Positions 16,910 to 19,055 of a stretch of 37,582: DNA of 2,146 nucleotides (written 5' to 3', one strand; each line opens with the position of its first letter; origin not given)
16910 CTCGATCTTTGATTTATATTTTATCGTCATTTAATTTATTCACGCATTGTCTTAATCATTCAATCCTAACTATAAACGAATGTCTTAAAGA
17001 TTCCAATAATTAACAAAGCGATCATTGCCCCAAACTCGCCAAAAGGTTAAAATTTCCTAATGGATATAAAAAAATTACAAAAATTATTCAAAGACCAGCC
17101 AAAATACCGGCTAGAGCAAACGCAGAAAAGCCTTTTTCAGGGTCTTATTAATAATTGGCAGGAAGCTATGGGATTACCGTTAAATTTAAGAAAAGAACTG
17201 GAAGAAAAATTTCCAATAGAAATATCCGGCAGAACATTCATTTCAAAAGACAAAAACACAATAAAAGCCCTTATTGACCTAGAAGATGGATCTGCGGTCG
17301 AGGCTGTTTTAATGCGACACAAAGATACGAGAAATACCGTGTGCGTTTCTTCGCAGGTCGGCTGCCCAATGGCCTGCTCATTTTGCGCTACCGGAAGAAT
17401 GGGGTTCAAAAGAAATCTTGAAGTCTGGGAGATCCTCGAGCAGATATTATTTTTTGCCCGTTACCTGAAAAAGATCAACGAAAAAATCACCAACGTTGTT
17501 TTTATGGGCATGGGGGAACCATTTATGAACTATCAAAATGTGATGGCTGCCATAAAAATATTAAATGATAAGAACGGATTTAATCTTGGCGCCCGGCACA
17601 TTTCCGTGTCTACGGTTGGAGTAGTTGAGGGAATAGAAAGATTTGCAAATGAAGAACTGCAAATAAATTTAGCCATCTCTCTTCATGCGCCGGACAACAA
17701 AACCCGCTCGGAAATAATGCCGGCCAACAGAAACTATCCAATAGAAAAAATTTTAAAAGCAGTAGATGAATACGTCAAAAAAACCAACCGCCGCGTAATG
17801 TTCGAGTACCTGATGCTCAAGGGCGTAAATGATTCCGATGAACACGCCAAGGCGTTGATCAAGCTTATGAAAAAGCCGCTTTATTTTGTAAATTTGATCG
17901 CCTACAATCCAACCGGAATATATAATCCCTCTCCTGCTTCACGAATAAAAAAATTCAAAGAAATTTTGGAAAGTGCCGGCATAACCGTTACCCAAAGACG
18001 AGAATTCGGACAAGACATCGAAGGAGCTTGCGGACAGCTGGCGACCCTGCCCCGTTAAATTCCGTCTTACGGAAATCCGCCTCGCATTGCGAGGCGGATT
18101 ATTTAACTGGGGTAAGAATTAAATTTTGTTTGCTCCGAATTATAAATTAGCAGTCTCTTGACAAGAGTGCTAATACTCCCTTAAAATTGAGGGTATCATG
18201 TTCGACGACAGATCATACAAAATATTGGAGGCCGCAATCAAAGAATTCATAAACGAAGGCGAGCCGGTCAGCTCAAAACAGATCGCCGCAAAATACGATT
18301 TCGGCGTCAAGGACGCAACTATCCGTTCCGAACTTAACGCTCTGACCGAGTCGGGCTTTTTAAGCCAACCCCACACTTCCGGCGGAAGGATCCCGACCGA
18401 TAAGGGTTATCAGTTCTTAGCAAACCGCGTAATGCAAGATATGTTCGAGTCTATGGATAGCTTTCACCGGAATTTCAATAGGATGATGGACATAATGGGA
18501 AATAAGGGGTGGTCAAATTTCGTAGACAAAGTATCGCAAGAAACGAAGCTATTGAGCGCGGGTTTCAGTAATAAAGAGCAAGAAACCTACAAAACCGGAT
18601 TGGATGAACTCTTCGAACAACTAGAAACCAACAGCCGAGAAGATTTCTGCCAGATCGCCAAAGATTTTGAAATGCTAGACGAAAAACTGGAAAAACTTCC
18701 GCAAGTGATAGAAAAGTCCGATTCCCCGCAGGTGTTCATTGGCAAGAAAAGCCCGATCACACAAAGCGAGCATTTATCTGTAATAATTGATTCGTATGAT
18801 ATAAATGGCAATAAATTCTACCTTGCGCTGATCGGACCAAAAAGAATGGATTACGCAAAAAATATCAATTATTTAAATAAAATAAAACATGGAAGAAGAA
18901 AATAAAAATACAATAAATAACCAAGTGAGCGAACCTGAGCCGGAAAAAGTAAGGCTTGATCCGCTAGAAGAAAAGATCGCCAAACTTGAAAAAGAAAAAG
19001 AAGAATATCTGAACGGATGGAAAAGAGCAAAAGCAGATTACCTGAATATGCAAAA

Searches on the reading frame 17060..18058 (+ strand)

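Call 84: search_protein_families(library=pfam, proteins=[window:17060-18058:+], max_evalue=0.001)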
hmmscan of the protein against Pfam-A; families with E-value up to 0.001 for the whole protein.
window:17060-18058:+ (332 aa): 1 family
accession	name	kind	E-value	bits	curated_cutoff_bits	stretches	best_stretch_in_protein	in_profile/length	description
PF04055.27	Radical_SAM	-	9e-21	75.2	29.5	1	97-262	2-161/166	Radical SAM superfamily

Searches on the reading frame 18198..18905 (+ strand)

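Call 84: search_protein_families(library=pfam, proteins=[window:18198-18905:+], max_evalue=0.001)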
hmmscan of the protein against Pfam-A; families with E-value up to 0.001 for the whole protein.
window:18198-18905:+ (235 aa): 2 families
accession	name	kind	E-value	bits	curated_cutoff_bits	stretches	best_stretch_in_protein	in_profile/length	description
PF01628.27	HrcA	-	2.2e-15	57.7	22.2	1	107-223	107-215/215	HrcA protein C terminal domain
PF03444.21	HrcA_DNA-bdg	-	0.00025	21.1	21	1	6-77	6-76/79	Winged helix-turn-helix transcription repressor, HrcA DNA-binding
